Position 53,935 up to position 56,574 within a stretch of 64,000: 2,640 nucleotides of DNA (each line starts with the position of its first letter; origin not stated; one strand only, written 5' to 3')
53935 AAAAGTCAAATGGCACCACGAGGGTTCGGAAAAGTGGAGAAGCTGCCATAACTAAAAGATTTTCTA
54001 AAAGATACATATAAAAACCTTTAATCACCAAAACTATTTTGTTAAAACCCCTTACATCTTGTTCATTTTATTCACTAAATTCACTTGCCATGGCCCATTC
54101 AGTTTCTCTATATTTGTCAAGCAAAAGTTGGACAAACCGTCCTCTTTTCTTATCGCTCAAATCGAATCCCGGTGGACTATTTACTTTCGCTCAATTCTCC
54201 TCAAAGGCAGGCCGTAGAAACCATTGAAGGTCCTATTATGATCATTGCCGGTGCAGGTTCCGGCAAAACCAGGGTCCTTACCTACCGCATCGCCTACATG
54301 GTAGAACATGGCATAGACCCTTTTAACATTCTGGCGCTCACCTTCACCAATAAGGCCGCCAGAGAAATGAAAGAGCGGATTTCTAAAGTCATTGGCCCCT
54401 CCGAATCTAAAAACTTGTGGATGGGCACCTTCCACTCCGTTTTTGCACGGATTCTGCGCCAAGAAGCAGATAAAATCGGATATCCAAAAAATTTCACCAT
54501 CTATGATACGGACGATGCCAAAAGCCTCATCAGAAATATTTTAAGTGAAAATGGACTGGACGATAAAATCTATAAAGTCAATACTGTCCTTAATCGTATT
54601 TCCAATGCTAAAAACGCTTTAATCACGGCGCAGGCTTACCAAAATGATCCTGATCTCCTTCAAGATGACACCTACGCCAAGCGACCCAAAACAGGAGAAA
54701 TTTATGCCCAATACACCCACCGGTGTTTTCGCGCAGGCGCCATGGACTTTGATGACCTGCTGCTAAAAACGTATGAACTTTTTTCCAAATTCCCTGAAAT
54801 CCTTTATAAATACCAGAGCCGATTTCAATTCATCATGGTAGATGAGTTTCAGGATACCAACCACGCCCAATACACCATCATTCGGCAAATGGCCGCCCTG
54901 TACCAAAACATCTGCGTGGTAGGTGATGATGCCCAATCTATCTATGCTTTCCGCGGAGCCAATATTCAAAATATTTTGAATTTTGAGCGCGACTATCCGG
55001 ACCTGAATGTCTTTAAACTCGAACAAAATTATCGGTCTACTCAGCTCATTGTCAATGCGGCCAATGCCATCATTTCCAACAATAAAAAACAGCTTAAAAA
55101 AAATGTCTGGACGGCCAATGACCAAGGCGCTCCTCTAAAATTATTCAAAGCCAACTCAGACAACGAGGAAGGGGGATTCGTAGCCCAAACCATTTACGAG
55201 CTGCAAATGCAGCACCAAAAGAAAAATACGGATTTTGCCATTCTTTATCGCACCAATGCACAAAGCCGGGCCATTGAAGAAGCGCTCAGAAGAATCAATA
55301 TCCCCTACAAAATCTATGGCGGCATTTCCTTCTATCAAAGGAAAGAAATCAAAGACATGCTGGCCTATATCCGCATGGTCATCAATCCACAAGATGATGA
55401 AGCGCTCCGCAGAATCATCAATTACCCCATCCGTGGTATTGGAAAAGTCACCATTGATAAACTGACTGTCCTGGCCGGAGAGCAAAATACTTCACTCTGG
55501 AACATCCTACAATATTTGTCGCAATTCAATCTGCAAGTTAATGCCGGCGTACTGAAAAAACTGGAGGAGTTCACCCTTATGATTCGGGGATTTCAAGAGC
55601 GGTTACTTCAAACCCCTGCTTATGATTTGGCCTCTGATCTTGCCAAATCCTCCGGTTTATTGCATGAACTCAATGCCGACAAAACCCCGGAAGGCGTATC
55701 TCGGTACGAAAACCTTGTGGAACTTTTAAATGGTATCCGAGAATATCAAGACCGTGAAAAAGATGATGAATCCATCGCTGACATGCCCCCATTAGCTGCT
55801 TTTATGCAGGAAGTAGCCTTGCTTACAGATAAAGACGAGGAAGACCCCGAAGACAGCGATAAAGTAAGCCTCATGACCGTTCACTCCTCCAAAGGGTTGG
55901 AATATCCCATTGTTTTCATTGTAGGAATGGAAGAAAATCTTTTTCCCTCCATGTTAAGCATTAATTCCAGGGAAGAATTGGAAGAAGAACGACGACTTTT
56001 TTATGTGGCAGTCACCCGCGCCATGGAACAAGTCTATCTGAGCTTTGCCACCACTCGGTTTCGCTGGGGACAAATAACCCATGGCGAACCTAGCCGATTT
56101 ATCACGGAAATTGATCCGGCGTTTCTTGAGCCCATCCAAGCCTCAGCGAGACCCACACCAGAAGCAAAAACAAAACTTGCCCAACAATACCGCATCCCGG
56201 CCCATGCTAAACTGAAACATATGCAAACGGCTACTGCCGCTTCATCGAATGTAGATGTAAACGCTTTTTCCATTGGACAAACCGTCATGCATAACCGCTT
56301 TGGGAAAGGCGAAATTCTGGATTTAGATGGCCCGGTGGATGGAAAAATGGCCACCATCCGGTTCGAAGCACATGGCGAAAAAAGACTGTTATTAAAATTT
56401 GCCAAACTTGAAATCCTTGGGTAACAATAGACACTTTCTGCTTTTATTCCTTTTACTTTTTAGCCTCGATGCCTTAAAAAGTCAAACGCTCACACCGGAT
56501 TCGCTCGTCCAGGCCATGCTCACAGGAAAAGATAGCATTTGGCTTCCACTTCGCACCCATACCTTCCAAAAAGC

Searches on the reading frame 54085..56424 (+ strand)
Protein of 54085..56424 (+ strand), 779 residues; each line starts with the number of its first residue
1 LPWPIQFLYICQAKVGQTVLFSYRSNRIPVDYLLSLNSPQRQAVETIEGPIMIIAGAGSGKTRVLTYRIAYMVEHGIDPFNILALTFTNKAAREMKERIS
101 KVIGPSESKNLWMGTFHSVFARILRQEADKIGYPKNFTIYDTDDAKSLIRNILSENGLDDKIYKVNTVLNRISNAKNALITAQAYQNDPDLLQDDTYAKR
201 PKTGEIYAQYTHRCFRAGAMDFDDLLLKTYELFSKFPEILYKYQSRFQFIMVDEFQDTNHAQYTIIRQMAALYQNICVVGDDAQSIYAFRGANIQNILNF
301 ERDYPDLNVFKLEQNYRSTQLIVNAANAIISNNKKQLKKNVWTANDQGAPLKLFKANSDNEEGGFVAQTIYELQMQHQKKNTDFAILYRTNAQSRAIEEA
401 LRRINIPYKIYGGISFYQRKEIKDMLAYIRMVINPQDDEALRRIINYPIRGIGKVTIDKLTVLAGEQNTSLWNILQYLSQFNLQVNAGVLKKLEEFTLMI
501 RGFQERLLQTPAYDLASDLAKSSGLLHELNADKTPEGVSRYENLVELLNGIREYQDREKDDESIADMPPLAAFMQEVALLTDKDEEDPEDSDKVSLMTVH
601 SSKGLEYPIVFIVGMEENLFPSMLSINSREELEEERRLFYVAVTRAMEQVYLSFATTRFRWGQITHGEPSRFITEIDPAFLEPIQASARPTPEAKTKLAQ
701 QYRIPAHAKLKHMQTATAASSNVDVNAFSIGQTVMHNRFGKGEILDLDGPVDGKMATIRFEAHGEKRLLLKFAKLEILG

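Call 40: search_protein_families(library=pfam, proteins=[window:54085-56424:+], max_evalue=0.00001)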
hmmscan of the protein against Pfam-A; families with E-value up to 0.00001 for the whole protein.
window:54085-56424:+ (779 aa): 7 families
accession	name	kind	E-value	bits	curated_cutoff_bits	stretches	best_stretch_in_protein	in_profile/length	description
PF00580.27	UvrD-helicase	-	5e-88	295.7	23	1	36-305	1-271/271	UvrD/REP helicase N-terminal domain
PF13361.12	UvrD_C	-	2.5e-80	271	25.6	1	311-655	2-348/350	UvrD-like helicase C-terminal domain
PF13245.12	AAA_19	-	1.6e-22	80.6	25.1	1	40-290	1-134/134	AAA domain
PF13538.12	UvrD_C_2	-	1.9e-11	44.1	27.4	1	595-652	3-51/52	UvrD-like helicase C-terminal domain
PF13604.12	AAA_30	-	1.7e-07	31.6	27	0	36-99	2-66/191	AAA domain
PF21196.3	PcrA_UvrD_tudor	-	2.2e-06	27.8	23.9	1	730-773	1-44/48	PcrA/UvrD tudor domain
PF01443.25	Viral_helicase1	-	4.2e-06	27.2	21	0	591-651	174-225/228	Viral superfamily 1 RNA helicase core domain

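Call 48: find_homologous_proteins(query=window:54085-56424:+, max_evalue=1e-50)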
Query window:54085-56424:+ (779 aa): 8000 proteins with E <= 1e-50 among 8000 candidates; the best 120 are listed.
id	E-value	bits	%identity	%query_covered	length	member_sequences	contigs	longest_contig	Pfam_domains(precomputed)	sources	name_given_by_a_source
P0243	0.0e+0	1729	99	100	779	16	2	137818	PF13538.13,PF01443.25,PF21196.4,PF13604.13,PF13361.13,PF13245.13,PF00580.28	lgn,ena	-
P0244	0.0e+0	1318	78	94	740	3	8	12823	PF13538.13,PF21196.4,PF13604.13,PF13361.13,PF13245.13,PF00580.28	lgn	-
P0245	0.0e+0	1230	72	96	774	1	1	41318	PF13538.13,PF01443.25,PF21196.4,PF13604.13,PF13361.13,PF13245.13,PF00580.28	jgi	jgi:DNA helicase II / ATP-dependent DNA helicase PcrA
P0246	0.0e+0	1169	67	99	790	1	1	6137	PF13538.13,PF01443.25,PF21196.4,PF13604.13,PF13361.13,PF13245.13,PF00580.28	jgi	jgi:DNA helicase-2/ATP-dependent DNA helicase PcrA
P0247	0.0e+0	1106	65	96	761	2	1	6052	PF13538.13,PF01443.25,PF21196.4,PF13604.13,PF13361.13,PF13245.13,PF00580.28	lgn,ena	-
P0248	0.0e+0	1103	64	96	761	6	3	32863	PF13538.13,PF01443.25,PF21196.4,PF13604.13,PF13361.13,PF13245.13,PF00580.28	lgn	-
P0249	0.0e+0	1095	65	96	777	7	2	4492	PF13538.13,PF01443.25,PF21196.4,PF13604.13,PF13361.13,PF13245.13,PF00580.28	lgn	-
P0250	0.0e+0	1094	65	95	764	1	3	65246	PF13538.13,PF01443.25,PF21196.4,PF13604.13,PF13361.13,PF13245.13,PF00580.28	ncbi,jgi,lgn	jgi:DNA helicase-2/ATP-dependent DNA helicase PcrA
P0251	0.0e+0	1090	65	95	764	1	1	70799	PF13538.13,PF01443.25,PF21196.4,PF13604.13,PF13361.13,PF13245.13,PF00580.28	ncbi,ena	-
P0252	0.0e+0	1086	65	94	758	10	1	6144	PF13538.13,PF01443.25,PF21196.4,PF13604.13,PF13361.13,PF13245.13,PF00580.28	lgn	-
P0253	0.0e+0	1080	63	94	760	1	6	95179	PF13538.13,PF01443.25,PF21196.4,PF13604.13,PF13361.13,PF13245.13,PF00580.28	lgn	-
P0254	0.0e+0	1074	64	96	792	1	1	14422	PF13538.13,PF01443.25,PF21196.4,PF13604.13,PF13361.13,PF13245.13,PF00580.28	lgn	-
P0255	0.0e+0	1066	66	92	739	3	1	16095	PF13538.13,PF01443.25,PF21196.4,PF13604.13,PF13361.13,PF13245.13,PF00580.28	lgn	-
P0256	0.0e+0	1065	63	96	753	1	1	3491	PF13538.13,PF01443.25,PF21196.4,PF13604.13,PF13361.13,PF13245.13,PF00580.28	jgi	-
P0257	0.0e+0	1064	62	96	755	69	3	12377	PF13538.13,PF01443.25,PF21196.4,PF13604.13,PF13361.13,PF13245.13,PF00580.28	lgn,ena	-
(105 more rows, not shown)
